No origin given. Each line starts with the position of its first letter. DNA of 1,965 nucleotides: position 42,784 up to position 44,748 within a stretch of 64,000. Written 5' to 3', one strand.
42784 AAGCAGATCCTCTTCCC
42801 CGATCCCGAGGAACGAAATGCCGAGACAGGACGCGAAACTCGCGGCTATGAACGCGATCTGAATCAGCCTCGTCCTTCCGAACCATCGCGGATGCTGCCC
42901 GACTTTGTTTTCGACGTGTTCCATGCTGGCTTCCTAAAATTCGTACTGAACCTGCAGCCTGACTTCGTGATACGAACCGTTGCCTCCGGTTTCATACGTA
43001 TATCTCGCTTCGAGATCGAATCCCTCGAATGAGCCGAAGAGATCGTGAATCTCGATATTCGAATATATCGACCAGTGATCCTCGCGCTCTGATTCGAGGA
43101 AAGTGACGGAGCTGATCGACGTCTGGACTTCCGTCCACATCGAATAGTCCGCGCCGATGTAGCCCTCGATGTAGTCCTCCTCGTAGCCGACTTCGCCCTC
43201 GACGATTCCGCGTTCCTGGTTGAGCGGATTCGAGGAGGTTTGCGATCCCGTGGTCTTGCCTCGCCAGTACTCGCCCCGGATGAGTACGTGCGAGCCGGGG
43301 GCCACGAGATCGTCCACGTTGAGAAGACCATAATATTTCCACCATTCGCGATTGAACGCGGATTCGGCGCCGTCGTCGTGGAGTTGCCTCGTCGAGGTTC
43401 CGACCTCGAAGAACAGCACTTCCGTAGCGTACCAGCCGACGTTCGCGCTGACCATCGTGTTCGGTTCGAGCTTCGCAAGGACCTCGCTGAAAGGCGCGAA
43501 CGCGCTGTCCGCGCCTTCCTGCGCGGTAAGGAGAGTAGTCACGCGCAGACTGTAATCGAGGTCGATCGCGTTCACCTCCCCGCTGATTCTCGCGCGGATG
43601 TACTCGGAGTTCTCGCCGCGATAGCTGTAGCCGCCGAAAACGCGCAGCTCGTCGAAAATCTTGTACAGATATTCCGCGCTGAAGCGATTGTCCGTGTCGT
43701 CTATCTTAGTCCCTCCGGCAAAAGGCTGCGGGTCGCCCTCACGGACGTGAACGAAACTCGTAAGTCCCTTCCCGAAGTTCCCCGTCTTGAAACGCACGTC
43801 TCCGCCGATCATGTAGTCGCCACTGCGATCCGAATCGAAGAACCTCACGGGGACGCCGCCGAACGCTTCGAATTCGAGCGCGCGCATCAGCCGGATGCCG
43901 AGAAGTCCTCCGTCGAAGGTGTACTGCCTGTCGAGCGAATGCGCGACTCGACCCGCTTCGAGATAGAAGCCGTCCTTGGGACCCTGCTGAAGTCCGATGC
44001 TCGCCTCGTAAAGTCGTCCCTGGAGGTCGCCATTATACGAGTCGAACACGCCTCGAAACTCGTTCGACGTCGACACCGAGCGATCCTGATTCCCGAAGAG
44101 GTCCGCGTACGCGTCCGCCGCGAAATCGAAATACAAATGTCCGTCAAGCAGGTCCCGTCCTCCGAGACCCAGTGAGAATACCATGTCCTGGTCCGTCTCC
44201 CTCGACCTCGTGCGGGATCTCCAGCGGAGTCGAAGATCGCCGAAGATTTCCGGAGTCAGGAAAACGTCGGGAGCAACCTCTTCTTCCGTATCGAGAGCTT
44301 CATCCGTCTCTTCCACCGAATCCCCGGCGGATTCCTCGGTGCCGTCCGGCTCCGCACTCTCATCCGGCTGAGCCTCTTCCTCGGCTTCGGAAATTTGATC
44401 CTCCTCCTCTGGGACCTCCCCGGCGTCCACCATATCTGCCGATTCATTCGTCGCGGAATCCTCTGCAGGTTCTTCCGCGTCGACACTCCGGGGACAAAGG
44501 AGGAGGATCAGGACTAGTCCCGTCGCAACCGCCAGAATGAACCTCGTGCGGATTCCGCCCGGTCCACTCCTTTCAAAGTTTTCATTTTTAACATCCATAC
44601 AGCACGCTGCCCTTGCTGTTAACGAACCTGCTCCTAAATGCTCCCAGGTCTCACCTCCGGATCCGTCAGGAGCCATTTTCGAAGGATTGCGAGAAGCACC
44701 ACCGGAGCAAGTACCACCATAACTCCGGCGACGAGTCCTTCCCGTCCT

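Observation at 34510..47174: Eight-gene operon encoding a complete quinol-to-extracellular electron conduit: NrfD/FeS/cytochrome module, beta-barrel, and four multiheme cytochromes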

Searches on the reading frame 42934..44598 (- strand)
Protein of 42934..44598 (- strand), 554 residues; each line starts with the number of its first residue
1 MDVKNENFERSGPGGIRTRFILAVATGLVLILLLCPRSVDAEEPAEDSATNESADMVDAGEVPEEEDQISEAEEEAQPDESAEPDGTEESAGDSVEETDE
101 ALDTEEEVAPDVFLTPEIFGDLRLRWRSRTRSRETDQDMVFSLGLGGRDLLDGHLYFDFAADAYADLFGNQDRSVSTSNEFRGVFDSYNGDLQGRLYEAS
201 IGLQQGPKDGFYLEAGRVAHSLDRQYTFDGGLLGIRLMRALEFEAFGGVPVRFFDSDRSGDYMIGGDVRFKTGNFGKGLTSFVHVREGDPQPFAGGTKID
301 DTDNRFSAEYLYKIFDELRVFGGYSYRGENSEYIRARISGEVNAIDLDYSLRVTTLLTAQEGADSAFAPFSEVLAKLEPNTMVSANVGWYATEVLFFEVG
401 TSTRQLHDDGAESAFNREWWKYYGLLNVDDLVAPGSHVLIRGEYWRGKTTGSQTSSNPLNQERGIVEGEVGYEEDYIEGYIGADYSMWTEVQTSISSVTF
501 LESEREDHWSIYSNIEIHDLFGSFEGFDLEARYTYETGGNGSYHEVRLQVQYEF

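Call 5: search_protein_families(library=pfam, proteins=[window:42934-44598:-], max_evalue=0.01)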
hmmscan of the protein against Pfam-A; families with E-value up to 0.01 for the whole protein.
window:42934-44598:- (554 aa): 0 families

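Call 6: search_protein_families(library=ncbifam, proteins=[window:42934-44598:-], max_evalue=0.01)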
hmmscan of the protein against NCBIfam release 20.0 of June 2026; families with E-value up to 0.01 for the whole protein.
window:42934-44598:- (554 aa): 1 family
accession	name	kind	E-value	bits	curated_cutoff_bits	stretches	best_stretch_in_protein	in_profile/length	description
TIGR02794.1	tolA_full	equivalog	0.0091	15.3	59.45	0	19-105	3-89/362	cell envelope integrity protein TolA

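Call 9: find_homologous_proteins(query=window:42934-44598:-, max_evalue=0.001)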
Query window:42934-44598:- (554 aa): 1 proteins with E <= 0.001 among 8000 candidates.
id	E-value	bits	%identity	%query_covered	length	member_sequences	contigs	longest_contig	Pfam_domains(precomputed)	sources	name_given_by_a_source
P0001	0.0e+0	1249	100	100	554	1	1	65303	-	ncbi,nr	ncbi:MAG: hypothetical protein NUW37_02420 [Planctomycetes bacterium]|nr:hypothetical protein [Planc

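Call 10: find_encoding_contigs(protein=P0001, flank=10000, max_places=4)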
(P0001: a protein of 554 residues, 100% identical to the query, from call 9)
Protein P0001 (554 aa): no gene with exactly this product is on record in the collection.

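Call 25: search_protein_representatives(protein=window:42934-44340:-)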
Query: 468 residues. Proteins with E-value up to 0.001 (for the whole library): 169; up to 1e-10: 27; up to 1e-30: 1. The best 150 are listed.
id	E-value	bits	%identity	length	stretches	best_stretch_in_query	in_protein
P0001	0.0e+00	1056.8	100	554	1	1-468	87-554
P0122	5.9e-16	75.0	26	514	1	9-402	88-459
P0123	1.3e-15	73.9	24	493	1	3-442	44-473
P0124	1.1e-14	70.9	28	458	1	20-361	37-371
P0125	4.8e-14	68.7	26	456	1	28-363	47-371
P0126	1.1e-13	67.6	26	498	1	30-366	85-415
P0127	1.9e-13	66.7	27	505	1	30-467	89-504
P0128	1.9e-13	66.7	26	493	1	31-364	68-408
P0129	4.0e-13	65.7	28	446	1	18-365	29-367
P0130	4.6e-13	65.5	25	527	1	34-363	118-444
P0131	5.3e-13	65.3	29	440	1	24-365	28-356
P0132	6.3e-13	65.1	25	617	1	23-363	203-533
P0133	1.4e-12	63.9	25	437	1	28-361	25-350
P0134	1.6e-12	63.7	28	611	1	34-362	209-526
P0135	2.8e-12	62.9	27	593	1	32-365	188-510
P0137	8.6e-12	61.3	28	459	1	29-446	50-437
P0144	6.2e-11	58.5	28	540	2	4-369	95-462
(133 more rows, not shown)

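Call 27: predict_structure(protein=window:42934-44340:-)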
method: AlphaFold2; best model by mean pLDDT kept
length: 468 residues; sequences in the alignment: 1
mean_pLDDT: 29.8   pTM: 0.18
mean pLDDT of the five models: 29.8, 26.0, 25.5, 24.5, 24.5
residues with pLDDT >= 90: 0; 70-90: 0; 50-70: 0; < 50: 468
segments of 3 or more residues with pLDDT < 50: 1-468
pLDDT, mean of each block of 10 residues (from residue 1): 38 38 26 33 33 33 32 32 33 30 32 34 32 27 26 24 26 26 25 22 25 28 30 25 25 24 24 27 34 30 28 29 31 28 34 35 39 36 34 30 27 30 30 31 30 29 29
secondary structure, 60 per line:
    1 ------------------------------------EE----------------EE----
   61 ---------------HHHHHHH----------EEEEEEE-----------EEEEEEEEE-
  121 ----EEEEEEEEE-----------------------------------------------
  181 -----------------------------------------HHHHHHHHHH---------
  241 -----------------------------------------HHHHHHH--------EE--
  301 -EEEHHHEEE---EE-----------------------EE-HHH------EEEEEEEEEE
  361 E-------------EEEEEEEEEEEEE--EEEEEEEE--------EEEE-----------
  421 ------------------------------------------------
elements in order: H76-82 E93-99 E111-119 E125-133 H222-231 H282-288 E302-304 E308-310 E351-361 E375-387 E390-397 E406-409

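Call 29: search_protein_families(library=pfam, alignment_id=A1, max_evalue=0.01)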
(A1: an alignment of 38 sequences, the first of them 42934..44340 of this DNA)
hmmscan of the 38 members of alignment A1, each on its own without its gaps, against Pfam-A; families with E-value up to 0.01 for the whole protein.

A. member 1, window:42934-44340:- (468 aa): 0 families

B. families by the number of members that match (of 38 scanned): 5 families
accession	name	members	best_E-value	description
PF13505.12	OMP_b-brl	3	6.9e-07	Outer membrane protein beta-barrel domain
PF11854.14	MtrB_PioB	1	0.00038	Putative outer membrane beta-barrel porin, MtrB/PioB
PF10082.15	BBP2_2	1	0.00077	Putative beta-barrel porin 2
PF00593.30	TonB_dep_Rec_b-barrel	1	0.0036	TonB dependent receptor-like, beta-barrel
PF04338.18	DUF481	1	0.0065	Protein of unknown function, DUF481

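Call 31: find_homologous_proteins(query=A1, max_evalue=0.00001)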
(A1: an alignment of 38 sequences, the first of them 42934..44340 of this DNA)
Query A1 (38 sequences) (468 aa, profile of the alignment): 9 proteins with E <= 0.00001 among 8000 candidates.
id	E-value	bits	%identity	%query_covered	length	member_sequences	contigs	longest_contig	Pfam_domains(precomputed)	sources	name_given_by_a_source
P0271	6.4e-153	528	22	94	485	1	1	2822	-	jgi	jgi:hypothetical protein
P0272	1.6e-144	500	19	77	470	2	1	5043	-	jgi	-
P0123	6.3e-129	449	22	94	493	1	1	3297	-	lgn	-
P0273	3.3e-119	417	24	79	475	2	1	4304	-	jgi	jgi:hypothetical protein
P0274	1.4e-117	412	24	79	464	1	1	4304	-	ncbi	ncbi:MAG: hypothetical protein ACYS6Z_12010 [Planctomycetota bacterium]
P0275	2.2e-115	404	23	91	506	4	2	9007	-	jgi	jgi:hypothetical protein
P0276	4.0e-115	404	23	77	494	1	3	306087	-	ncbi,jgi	ncbi:MAG: hypothetical protein ACYTEZ_02595 [Planctomycetota bacterium]|jgi:hypothetical protein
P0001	6.4e-104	367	100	100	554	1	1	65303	-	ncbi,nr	ncbi:MAG: hypothetical protein NUW37_02420 [Planctomycetes bacterium]|nr:hypothetical protein [Planc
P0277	1.8e-97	345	20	51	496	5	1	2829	-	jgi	-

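Call 32: find_encoding_contigs(protein=P0276, flank=10000, max_places=3)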
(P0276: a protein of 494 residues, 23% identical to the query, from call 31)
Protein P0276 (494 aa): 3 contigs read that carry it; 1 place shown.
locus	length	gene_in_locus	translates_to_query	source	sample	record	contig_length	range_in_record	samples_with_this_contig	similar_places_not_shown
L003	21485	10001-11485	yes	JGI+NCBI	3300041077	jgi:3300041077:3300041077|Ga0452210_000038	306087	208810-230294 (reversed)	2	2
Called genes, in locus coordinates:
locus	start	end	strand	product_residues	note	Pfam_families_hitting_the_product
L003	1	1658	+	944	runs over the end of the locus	PF09699:Paired_CXXCH_1 (faint), PF14537:Cytochrom_c3_2 (faint), PF14522:Cytochrome_C7 (faint), PF01292:Ni_hydr_CYTB (weak)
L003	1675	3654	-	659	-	PF03264:Cytochrom_NNT, PF02085:Cytochrom_CIII (faint), PF14522:Cytochrome_C7 (faint), PF14537:Cytochrom_c3_2 (faint), PF22113:Mtrc-MtrF_II-IV_dom (faint)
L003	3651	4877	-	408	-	PF09699:Paired_CXXCH_1 (faint), PF14522:Cytochrome_C7 (faint)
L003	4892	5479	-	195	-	-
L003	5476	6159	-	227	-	PF01292:Ni_hydr_CYTB (faint), PF00033:Cytochrome_B, PF14358:DUF4405 (weak), PF13631:Cytochrom_B_N_2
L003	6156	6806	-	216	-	PF00355:Rieske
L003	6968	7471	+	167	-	PF22113:Mtrc-MtrF_II-IV_dom (faint), PF13435:Cytochrome_C554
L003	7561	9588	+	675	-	PF09699:Paired_CXXCH_1 (faint), PF14522:Cytochrome_C7 (faint), PF14537:Cytochrom_c3_2 (faint), PF01292:Ni_hydr_CYTB (weak)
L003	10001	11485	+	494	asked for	-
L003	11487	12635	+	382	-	PF02085:Cytochrom_CIII (faint), PF14522:Cytochrome_C7 (faint), PF22113:Mtrc-MtrF_II-IV_dom (faint), PF14537:Cytochrom_c3_2 (faint)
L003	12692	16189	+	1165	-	PF13435:Cytochrome_C554 (faint), PF14522:Cytochrome_C7 (faint), PF02335:Cytochrom_C552 (weak), PF09699:Paired_CXXCH_1, PF22113:Mtrc-MtrF_II-IV_dom (weak), PF09699:Paired_CXXCH_1 (weak), PF14537:Cytochrom_c3_2 (weak), PF22352:K319L-like_PKD, +1 more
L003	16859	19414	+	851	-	PF09699:Paired_CXXCH_1 (faint), PF14522:Cytochrome_C7 (faint), PF22113:Mtrc-MtrF_II-IV_dom (faint)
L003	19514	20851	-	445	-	PF13435:Cytochrome_C554 (weak)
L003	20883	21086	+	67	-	-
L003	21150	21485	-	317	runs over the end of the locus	PF00291:PALP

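Call 33: find_encoding_contigs(protein=P0275, flank=10000, max_places=2)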
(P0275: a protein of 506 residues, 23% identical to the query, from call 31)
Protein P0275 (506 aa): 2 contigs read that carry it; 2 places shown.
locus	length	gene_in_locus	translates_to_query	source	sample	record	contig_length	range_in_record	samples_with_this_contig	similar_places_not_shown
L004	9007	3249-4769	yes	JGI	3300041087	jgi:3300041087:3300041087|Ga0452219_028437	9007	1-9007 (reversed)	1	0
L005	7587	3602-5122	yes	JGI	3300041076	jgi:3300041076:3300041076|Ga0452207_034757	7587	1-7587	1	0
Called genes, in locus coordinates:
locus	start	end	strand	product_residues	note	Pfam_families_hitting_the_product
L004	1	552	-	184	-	?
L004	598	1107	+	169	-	PF22113:Mtrc-MtrF_II-IV_dom (weak), PF13435:Cytochrome_C554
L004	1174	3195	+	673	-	PF09699:Paired_CXXCH_1 (faint), PF14522:Cytochrome_C7 (faint), PF14537:Cytochrom_c3_2 (weak), PF01292:Ni_hydr_CYTB (weak)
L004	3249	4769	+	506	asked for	-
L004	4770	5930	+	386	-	PF02085:Cytochrom_CIII (faint), PF22113:Mtrc-MtrF_II-IV_dom (faint), PF14522:Cytochrome_C7 (faint), PF14537:Cytochrom_c3_2 (faint)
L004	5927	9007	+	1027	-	?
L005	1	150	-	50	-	?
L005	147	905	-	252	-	PF00355:Rieske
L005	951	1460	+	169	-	PF22113:Mtrc-MtrF_II-IV_dom (weak), PF13435:Cytochrome_C554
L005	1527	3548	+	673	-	PF09699:Paired_CXXCH_1 (faint), PF14522:Cytochrome_C7 (faint), PF14537:Cytochrom_c3_2 (weak), PF01292:Ni_hydr_CYTB (weak)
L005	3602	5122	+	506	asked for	-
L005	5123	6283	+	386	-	PF02085:Cytochrom_CIII (faint), PF22113:Mtrc-MtrF_II-IV_dom (faint), PF14522:Cytochrome_C7 (faint), PF14537:Cytochrom_c3_2 (faint)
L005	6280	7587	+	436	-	?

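Call 34: predict_structure(alignment_id=A1)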
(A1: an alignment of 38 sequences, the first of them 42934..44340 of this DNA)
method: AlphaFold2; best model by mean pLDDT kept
length: 468 residues; sequences in the alignment: 38
mean_pLDDT: 82.6   pTM: 0.81
mean pLDDT of the five models: 82.6, 81.9, 81.6, 80.8, 80.5
residues with pLDDT >= 90: 277; 70-90: 82; 50-70: 50; < 50: 59
segments of 3 or more residues with pLDDT < 50: 1-27, 210-212, 276-280, 283-287, 367-370, 406-416
pLDDT, mean of each block of 10 residues (from residue 1): 29 35 47 96 91 96 90 95 65 68 81 92 83 89 96 95 85 88 95 96 57 72 96 97 93 97 98 64 52 94 98 97 79 94 97 96 60 72 97 95 51 50 94 89 97 90 97
secondary structure, 60 per line:
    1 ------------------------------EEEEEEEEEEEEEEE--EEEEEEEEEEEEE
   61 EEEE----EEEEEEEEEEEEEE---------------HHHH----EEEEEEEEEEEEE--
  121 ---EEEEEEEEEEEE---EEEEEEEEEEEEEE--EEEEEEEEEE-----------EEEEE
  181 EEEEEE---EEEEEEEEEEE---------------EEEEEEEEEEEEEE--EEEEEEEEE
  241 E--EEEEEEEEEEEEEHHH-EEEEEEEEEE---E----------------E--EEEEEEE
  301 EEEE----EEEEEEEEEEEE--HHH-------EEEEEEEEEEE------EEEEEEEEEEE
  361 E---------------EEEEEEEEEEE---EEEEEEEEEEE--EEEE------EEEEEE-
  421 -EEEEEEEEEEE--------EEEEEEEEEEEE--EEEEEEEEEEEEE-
elements in order: E31-45 E48-64 E69-82 H98-101 E106-118 E124-135 E139-152 E155-164 E176-186 E190-200 E216-229 E232-241 E244-256 E261-270 E294-304 E309-320 E333-343 E350-361 E377-387 E391-401 E404-407 E414-419 E422-432 E441-452 E455-467

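Call 35: search_protein_families(library=ncbifam, alignment_id=A1, max_evalue=0.1)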
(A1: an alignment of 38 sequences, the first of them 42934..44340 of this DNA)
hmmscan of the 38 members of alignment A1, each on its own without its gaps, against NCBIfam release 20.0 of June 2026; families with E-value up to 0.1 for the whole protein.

A. member 1, window:42934-44340:- (468 aa): 0 families

B. families by the number of members that match (of 38 scanned): 5 families
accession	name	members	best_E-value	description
TIGR04390.1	OMP_YaiO_dom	3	5.9e-06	YaiO family outer membrane beta-barrel protein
NF041027.1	GSU2204_Se_pt_1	3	0.00012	GSU2204 family CXXCH-containing (seleno)protein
NF045879.1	ICE_Mbov_0392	1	0.022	Mbov_0392 family ICE element protein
NF008327.0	PRK11114.2-1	1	0.062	cellulose biosynthesis cyclic di-GMP-binding regulatory protein BcsB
TIGR01698.1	PUNP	1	0.066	purine-nucleoside phosphorylase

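Call 51: search_solved_structures(query=A1, max_evalue=1)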
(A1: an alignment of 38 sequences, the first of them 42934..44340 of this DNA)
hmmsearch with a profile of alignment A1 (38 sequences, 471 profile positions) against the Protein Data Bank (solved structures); distinct sequences matched with E-value up to 1: 1.
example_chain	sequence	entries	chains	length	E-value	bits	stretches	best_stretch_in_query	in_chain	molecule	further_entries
8bd7_G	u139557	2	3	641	0.098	14.8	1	237-348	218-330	Intraflagellar transport protein 74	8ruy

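Call 55: list_cluster_members(proteins=[P0122, P0123, P0124, P0125, P0127, P0129, P0132, P0134, P0137, P0144])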
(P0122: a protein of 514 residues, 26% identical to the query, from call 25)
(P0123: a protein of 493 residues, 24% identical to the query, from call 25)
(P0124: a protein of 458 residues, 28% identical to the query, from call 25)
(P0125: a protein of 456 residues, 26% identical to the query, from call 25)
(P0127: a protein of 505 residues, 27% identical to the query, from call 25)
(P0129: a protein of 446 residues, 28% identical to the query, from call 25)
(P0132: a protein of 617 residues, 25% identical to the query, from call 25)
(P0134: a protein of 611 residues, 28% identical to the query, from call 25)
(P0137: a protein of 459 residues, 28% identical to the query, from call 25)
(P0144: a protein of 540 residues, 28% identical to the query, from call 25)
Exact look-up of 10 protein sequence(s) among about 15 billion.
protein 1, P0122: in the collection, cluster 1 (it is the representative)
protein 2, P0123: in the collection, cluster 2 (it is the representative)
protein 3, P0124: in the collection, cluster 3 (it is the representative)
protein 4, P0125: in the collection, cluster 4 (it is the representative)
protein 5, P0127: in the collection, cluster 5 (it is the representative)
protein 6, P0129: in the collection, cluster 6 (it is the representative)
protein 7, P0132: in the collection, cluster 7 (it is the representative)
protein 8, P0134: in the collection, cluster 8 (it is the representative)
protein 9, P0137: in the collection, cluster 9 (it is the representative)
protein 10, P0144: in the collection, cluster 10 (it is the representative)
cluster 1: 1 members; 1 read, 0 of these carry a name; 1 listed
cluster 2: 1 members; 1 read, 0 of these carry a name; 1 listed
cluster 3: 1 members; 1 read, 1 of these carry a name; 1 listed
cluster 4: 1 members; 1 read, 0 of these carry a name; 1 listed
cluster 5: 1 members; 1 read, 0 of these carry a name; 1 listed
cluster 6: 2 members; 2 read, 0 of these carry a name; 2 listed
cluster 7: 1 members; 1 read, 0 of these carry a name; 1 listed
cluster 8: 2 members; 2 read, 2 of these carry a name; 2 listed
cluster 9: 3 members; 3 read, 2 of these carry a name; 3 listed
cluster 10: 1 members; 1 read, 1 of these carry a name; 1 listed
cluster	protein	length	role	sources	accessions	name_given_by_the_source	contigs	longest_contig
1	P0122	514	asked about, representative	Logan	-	-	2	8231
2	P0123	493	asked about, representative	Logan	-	-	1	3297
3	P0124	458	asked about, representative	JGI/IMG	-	hypothetical protein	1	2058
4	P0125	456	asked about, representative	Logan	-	-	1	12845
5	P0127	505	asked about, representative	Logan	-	-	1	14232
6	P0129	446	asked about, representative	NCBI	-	-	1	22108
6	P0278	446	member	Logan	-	-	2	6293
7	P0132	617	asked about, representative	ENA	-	-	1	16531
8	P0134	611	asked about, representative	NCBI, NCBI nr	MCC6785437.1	MAG: hypothetical protein IT457_21480 [Planctomycetes bacterium] | hypothetical protein [Planctomycetota bacterium]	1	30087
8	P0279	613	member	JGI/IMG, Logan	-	hypothetical protein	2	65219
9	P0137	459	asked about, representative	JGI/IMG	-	hypothetical protein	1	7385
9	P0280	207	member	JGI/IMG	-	hypothetical protein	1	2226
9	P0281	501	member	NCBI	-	-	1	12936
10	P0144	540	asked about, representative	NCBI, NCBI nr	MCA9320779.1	MAG: hypothetical protein KDB53_08595 [Planctomycetes bacterium] | hypothetical protein [Planctomycetota bacterium]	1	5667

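Call 56: find_encoding_contigs(protein=P0134, flank=10000, max_places=2)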
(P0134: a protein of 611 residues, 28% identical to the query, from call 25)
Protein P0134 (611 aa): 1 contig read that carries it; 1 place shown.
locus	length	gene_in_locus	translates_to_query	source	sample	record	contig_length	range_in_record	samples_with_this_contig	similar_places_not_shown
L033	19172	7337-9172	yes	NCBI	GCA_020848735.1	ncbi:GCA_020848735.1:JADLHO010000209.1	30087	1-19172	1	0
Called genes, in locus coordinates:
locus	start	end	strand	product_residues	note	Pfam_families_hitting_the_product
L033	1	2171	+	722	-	?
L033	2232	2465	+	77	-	PF06305:LapA_dom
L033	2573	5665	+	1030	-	-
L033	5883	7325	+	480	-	PF03264:Cytochrom_NNT, PF14522:Cytochrome_C7 (faint)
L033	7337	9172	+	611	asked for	-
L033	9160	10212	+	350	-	PF02085:Cytochrom_CIII (faint), PF14522:Cytochrome_C7 (faint), PF14537:Cytochrom_c3_2 (faint)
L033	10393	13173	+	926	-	PF14522:Cytochrome_C7 (faint), PF09699:Paired_CXXCH_1 (faint), PF14537:Cytochrom_c3_2 (faint), PF22113:Mtrc-MtrF_II-IV_dom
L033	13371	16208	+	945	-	PF14522:Cytochrome_C7 (faint), PF09699:Paired_CXXCH_1 (faint), PF14537:Cytochrom_c3_2 (faint), PF22113:Mtrc-MtrF_II-IV_dom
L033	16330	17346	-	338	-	-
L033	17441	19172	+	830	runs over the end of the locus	PF00069:Pkinase, PF06293:Kdo (weak), PF07714:PK_Tyr_Ser-Thr, PF13374:TPR_10 (faint), PF24885:TPR_NPHP3 (faint), PF13424:TPR_12 (weak)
